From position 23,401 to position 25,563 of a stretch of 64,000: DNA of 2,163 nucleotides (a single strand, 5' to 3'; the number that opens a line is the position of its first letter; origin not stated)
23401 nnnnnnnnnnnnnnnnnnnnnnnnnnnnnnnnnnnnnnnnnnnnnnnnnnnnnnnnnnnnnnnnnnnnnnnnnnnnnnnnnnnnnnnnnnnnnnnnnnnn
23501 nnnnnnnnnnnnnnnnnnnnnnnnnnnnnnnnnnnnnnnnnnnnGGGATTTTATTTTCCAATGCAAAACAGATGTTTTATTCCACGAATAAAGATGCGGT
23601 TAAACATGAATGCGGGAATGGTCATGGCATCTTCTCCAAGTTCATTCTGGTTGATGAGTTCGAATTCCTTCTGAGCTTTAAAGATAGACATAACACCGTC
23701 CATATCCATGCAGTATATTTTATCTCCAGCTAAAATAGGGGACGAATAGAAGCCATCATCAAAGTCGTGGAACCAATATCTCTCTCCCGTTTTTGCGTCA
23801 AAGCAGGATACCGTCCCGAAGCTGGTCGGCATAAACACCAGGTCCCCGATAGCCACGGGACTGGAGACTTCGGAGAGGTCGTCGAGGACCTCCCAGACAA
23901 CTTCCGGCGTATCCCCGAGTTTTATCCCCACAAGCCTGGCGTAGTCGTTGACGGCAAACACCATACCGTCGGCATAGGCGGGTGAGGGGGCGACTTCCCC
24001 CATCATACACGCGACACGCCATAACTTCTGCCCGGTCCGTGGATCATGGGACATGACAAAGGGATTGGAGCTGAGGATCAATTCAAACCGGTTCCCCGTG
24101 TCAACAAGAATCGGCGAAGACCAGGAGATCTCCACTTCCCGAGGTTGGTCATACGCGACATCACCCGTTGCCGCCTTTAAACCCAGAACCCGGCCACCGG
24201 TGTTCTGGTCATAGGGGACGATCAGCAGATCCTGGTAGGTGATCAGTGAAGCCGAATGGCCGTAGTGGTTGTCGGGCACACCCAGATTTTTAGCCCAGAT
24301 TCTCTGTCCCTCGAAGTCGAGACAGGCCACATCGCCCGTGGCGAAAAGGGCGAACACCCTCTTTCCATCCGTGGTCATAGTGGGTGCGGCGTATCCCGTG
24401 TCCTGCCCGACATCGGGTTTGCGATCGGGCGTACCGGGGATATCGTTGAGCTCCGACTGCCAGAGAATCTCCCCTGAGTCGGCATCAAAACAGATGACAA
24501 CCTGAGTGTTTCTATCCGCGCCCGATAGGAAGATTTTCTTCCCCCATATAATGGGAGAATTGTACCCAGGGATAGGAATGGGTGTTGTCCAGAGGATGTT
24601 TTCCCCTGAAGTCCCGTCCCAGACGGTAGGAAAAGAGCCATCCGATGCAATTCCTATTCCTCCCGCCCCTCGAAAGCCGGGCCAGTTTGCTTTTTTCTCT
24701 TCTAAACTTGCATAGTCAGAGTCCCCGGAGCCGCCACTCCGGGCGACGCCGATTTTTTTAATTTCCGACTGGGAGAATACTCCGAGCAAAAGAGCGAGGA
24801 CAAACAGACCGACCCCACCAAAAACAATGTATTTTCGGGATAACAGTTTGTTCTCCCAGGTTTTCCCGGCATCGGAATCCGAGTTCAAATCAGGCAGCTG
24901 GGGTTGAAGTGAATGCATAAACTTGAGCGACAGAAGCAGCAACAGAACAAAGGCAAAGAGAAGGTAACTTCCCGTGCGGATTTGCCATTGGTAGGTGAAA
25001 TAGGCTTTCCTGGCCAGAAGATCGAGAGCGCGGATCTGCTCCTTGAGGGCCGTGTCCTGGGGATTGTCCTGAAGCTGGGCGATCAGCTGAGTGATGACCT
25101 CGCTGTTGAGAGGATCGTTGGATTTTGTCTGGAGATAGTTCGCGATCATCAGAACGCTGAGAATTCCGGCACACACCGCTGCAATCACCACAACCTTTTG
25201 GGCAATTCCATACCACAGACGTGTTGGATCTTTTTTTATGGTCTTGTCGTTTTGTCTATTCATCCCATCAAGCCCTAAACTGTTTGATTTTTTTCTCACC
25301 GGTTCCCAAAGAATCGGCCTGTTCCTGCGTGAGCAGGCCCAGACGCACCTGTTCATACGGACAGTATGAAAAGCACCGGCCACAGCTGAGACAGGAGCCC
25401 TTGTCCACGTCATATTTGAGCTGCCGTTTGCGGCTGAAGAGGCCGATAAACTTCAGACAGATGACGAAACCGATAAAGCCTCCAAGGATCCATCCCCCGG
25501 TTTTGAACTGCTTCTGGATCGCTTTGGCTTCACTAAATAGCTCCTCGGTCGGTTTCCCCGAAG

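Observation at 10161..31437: Six paralogous WPxWRGP-motif PQQ-like beta-propeller genes within 21 kb, all on one strand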

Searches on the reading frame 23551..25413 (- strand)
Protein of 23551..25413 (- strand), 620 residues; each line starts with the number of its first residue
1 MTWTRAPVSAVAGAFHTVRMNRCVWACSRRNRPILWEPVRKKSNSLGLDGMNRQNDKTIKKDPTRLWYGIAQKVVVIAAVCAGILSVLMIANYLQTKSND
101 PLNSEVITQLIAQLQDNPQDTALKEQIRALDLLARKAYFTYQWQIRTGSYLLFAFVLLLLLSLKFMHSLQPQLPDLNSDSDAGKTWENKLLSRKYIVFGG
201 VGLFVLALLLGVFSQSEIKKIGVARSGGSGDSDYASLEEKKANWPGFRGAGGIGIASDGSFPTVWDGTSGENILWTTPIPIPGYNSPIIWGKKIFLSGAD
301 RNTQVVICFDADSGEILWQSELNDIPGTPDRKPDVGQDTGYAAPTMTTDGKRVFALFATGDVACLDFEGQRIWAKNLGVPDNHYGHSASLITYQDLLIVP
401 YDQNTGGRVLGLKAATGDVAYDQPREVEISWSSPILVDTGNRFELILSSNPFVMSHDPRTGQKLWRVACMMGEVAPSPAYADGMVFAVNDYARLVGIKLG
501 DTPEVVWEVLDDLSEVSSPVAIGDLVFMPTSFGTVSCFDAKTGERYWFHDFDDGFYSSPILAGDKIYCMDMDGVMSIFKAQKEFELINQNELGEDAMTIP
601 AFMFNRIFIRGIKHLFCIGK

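Call 4: search_protein_families(library=pfam, proteins=[window:23551-25413:-], max_evalue=0.01)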
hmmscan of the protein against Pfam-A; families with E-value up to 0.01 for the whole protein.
window:23551-25413:- (620 aa): 3 families
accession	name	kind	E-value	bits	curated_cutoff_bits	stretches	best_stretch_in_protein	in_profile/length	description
PF13360.13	PQQ_2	-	4.1e-24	86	27.6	3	263-379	46-148/233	Outer membrane protein assembly factor BamB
PF13570.13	Beta-prop_ACSF4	-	7.2e-15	55.6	133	2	407-601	71-262/329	Beta-alanine-activating enzyme, beta-propeller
PF01011.28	PQQ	-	2.1e-05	23.9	26.7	0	517-551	51-85/595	Glucose/ethanol/alcohol dehydrogenase, beta-propeller domain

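Call 7: search_protein_families(library=ncbifam, proteins=[window:23551-25413:-], max_evalue=0.001)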
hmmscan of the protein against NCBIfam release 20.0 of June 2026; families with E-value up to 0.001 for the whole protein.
window:23551-25413:- (620 aa): 4 families
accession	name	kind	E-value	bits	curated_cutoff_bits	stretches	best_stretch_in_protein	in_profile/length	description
TIGR03300.1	assembly_YfgL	equivalog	2.6e-14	52.7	285.2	1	340-608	55-324/377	outer membrane protein assembly factor BamB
NF008351.0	PRK11138.1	equivalog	1.3e-11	43.6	423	0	484-551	122-188/394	outer membrane protein assembly factor BamB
TIGR03075.1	PQQ_enz_alc_DH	subfamily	2.2e-09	36.5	480.05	1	503-560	454-512/530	PQQ-dependent dehydrogenase, methanol/ethanol family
TIGR04528.1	acido_non_PQQ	subfamily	0.00015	20.7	650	0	533-582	401-452/493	acido-empty-quinoprotein group A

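Call 14: find_homologous_proteins(query=window:23551-25263:-, max_evalue=1e-10)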
Query window:23551-25263:- (570 aa): 3043 proteins with E <= 1e-10 among 8000 candidates; the best 120 are listed.
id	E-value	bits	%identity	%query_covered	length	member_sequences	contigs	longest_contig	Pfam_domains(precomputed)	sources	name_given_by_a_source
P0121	0.0e+0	1057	77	100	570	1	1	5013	PF13360.14,PF13570.14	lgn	-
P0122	0.0e+0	1043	76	100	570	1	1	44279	PF13360.14,PF13570.14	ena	-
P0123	0.0e+0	1043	77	100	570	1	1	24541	PF13360.14,PF13570.14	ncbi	-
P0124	0.0e+0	1041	76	100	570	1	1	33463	PF13360.14,PF13570.14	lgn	-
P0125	0.0e+0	1041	77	100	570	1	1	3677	PF13360.14,PF13570.14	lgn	-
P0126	0.0e+0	1040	77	100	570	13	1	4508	PF13360.14,PF13570.14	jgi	jgi:outer membrane protein assembly factor BamB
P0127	0.0e+0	1039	78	97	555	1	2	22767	PF13360.14,PF13570.14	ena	-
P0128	0.0e+0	1038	76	100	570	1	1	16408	PF13360.14,PF13570.14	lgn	-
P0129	0.0e+0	1037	78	97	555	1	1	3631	PF13360.14,PF13570.14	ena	-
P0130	0.0e+0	1037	75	100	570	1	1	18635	PF13360.14,PF13570.14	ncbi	-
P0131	0.0e+0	1037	77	100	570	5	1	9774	PF13360.14,PF13570.14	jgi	-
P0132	0.0e+0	1034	78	97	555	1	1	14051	PF13360.14,PF13570.14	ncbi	ncbi:MAG: PQQ-binding-like beta-propeller repeat protein [Candidatus Aminicenantaceae bacterium]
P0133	0.0e+0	1033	77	97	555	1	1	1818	PF13360.14,PF13570.14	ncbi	-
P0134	0.0e+0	1032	76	100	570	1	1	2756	PF13360.14,PF13570.14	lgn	-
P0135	0.0e+0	1031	78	97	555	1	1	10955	PF13360.14,PF13570.14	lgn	-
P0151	7.2e-285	964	71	98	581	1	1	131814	PF13360.14,PF13570.14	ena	-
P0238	7.2e-264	895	67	98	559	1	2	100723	PF13360.14,PF13570.14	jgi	-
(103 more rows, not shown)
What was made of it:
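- Checked: 120 of 120 listed P4 orthologs are about 552-586 aa long, which supports the start at 25263 (call 14).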

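Call 15: find_encoding_contigs(protein=P0151, flank=10000, max_places=1)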
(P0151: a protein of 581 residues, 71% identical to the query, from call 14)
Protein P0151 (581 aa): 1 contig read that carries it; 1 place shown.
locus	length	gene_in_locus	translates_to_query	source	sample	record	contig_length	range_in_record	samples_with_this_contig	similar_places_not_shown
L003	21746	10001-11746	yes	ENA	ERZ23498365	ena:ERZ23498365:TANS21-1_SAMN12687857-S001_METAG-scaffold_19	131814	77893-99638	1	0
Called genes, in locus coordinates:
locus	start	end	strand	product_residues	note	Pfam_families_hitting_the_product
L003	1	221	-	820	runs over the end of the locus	-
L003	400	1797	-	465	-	PF02335:Cytochrom_C552 (weak), PF14522:Cytochrome_C7 (faint)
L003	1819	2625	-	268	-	-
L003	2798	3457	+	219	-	PF08534:Redoxin, PF00578:AhpC-TSA, PF10417:1-cysPrx_C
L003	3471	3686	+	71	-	-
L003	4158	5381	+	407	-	PF13360:PQQ_2, PF01011:PQQ (faint), PF13360:PQQ_2, PF13570:Beta-prop_ACSF4 (weak)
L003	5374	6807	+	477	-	PF13360:PQQ_2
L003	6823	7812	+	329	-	PF01436:NHL (faint)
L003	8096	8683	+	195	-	PF12838:Fer4_7 (faint), PF00037:Fer4 (faint), PF12837:Fer4_6 (faint)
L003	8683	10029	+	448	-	PF25160:LdpA_Fe-S-bd (faint), PF12801:Fer4_5, PF12837:Fer4_6 (faint), PF12838:Fer4_7 (faint), PF13183:Fer4_8 (faint), PF13187:Fer4_9 (faint), PF12801:Fer4_5 (weak), PF00037:Fer4 (weak), +3 more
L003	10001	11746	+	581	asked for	PF13360:PQQ_2, PF13570:Beta-prop_ACSF4, PF13360:PQQ_2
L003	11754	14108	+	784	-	PF01257:2Fe-2S_thioredx, PF01512:Complex1_51K, PF10589:NADH_4Fe-4S, PF12838:Fer4_7, PF13187:Fer4_9 (weak), PF13237:Fer4_10 (weak), PF14697:Fer4_21, PF00037:Fer4 (weak)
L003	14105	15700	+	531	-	PF13510:Fer2_4, PF14691:Fer4_20, PF01266:DAO (weak), PF07992:Pyr_redox_2 (faint), PF13450:NAD_binding_8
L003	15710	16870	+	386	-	PF13360:PQQ_2, PF13570:Beta-prop_ACSF4, PF17005:WD40_like (faint), PF01011:PQQ, PF13360:PQQ_2, PF13570:Beta-prop_ACSF4, PF13360:PQQ_2, PF13570:Beta-prop_ACSF4, +5 more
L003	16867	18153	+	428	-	PF13579:Glyco_trans_4_4 (weak), PF13439:Glyco_transf_4, PF00534:Glycos_transf_1, PF13692:Glyco_trans_1_4, PF13524:Glyco_trans_1_2 (weak)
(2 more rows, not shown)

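Call 16: find_encoding_contigs(protein=P0238, flank=10000, max_places=1)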
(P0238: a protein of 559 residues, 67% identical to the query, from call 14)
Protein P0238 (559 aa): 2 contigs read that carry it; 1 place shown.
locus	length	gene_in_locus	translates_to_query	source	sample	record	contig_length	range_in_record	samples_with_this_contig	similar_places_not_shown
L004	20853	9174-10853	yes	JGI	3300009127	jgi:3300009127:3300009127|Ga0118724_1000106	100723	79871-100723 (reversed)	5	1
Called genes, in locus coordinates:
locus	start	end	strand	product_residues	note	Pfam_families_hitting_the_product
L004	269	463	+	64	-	-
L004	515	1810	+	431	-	PF01011:PQQ (faint), PF13360:PQQ_2, PF13570:Beta-prop_ACSF4 (faint)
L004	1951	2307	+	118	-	PF13360:PQQ_2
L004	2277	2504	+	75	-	-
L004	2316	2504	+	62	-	-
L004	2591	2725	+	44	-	-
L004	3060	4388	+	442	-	PF13570:Beta-prop_ACSF4 (weak), PF13360:PQQ_2, PF01011:PQQ (faint)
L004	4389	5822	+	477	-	PF13360:PQQ_2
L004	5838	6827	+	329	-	PF01436:NHL (faint)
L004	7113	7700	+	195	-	PF00037:Fer4 (faint), PF12838:Fer4_7 (weak), PF12837:Fer4_6 (weak)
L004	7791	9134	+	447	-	PF25160:LdpA_Fe-S-bd (faint), PF13187:Fer4_9 (faint), PF12801:Fer4_5, PF12838:Fer4_7 (faint), PF13183:Fer4_8 (faint), PF12801:Fer4_5 (weak), PF00037:Fer4 (weak), PF12837:Fer4_6 (weak), +3 more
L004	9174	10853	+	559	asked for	PF13360:PQQ_2 (weak), PF13570:Beta-prop_ACSF4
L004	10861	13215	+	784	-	PF01257:2Fe-2S_thioredx, PF01512:Complex1_51K, PF10589:NADH_4Fe-4S, PF00037:Fer4 (faint), PF12838:Fer4_7 (weak), PF13187:Fer4_9 (weak), PF14697:Fer4_21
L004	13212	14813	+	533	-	PF13510:Fer2_4, PF14691:Fer4_20, PF01266:DAO (weak), PF07992:Pyr_redox_2 (faint), PF13450:NAD_binding_8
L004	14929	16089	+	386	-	PF13360:PQQ_2, PF13570:Beta-prop_ACSF4, PF25171:Beta-prop_WDR36-Utp21_1st (faint), PF25175:Beta-prop_WDR5 (faint), PF07774:EMC1_C (faint), PF01011:PQQ, PF13570:Beta-prop_ACSF4, PF13360:PQQ_2, +5 more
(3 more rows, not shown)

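Call 41: find_related_loci(query=A5, collection=genome_contigs, flank=10000)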
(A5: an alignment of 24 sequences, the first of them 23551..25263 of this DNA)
Query A5 (570 aa) in genome_contigs; peptide patterns used: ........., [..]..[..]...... (x = any residue, [..] = any of these).
162 stretches matched a pattern; 120 encode a relative of the query (tblastn E <= 1e-3); the best 80 are kept; 80 distinct loci.
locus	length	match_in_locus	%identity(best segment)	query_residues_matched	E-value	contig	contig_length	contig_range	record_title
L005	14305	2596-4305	75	1-570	0e+0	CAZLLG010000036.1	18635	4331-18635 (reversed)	MAG TPA_asm: uncultured Eubacteriales bacterium isolate SRP167671_co1_161 genome assembly, contig: NODE_3450_length_1863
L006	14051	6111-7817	77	1-569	0e+0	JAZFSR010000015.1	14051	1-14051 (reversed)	MAG: Candidatus Aminicenantaceae bacterium isolate BS2bin.13 BS2bin.13_15, whole genome shotgun sequence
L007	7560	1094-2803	77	1-570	0e+0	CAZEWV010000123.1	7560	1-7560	MAG TPA_asm: uncultured Eubacteriales bacterium isolate SRP128015_co2_61 genome assembly, contig: NODE_8554_length_7560_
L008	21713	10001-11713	70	1-570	0e+0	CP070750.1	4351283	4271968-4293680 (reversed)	MAG: Candidatus Aminicenantes bacterium isolate bin34 chromosome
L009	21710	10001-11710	68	1-569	0e+0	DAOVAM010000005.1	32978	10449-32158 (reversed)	MAG TPA_asm: Candidatus Aminicenantes bacterium isolate CSMAG_979 CSMAG_979_k141_508454_length_32978_cov_6.8091, whole g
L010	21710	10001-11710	69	1-569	0e+0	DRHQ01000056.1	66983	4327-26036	MAG TPA_asm: Candidatus Aminicenantes bacterium isolate HyVt-373 HyVt-373_k145_372541, whole genome shotgun sequence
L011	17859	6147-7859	68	1-570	0e+0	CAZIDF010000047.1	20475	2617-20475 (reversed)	MAG TPA_asm: uncultured Eubacteriales bacterium isolate SRP185410_co2_332 genome assembly, contig: NODE_3103_length_2047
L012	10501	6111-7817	65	1-570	0e+0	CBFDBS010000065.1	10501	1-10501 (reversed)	MAG TPA_asm: uncultured bacterium isolate SRR26215677_binner13_Refined_51 genome assembly, contig: ERZ25073487.4905, who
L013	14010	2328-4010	67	10-569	0e+0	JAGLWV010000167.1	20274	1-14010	MAG: Candidatus Aminicenantes bacterium isolate RS_12_32 ZL285.bin.32.fa_167, whole genome shotgun sequence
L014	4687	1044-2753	68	1-569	0e+0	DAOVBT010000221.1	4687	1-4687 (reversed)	MAG TPA_asm: Candidatus Aminicenantes bacterium isolate CSMAG_1012 CSMAG_1012_k141_294028_length_4687_cov_4.9806, whole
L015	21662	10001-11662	67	18-570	0e+0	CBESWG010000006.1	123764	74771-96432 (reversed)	MAG TPA_asm: uncultured bacterium isolate SRR7614714_metabat2_22 genome assembly, contig: ERZ25083850.8, whole genome sh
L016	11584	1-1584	69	44-570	0e+0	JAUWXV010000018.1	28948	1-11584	MAG: bacterium isolate CSMAG_2693 CSMAG_2693_k141_1680568_length_28948_cov_7.9847, whole genome shotgun sequence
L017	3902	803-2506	63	4-570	0e+0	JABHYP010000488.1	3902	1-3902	MAG: Candidatus Latescibacterota bacterium isolate SI047_bin62 k141_953913, whole genome shotgun sequence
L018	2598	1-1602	67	38-570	0e+0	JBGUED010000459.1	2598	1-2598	MAG: Candidatus Aminicenantaceae bacterium isolate 11D-13 NODE_459_length_2598_cov_2.483935, whole genome shotgun sequen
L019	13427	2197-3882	65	10-570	0e+0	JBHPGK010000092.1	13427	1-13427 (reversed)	Candidate division KSB1 bacterium isolate SAG AM-311-M08 NODE_92_length_13427_cov_31.591161, whole genome shotgun sequen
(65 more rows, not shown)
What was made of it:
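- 23551..25263 (-): P4: three N-terminal TM helices (24769-25263) then a PQQ_2 propeller. A near-invariant loop helix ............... lies within 24979-25053. Motif WPGFRG at 24667-24684. This gene was the anchor of the genome scan that returned 80 loci (call 41).
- A P4-anchored scan of one genome per species gave 120 confirmed hits, of which 80 loci were kept, labelled as at least ten phyla (call 41).
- Tried and rejected: I used the P4 ortholog alignment instead (call 41).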
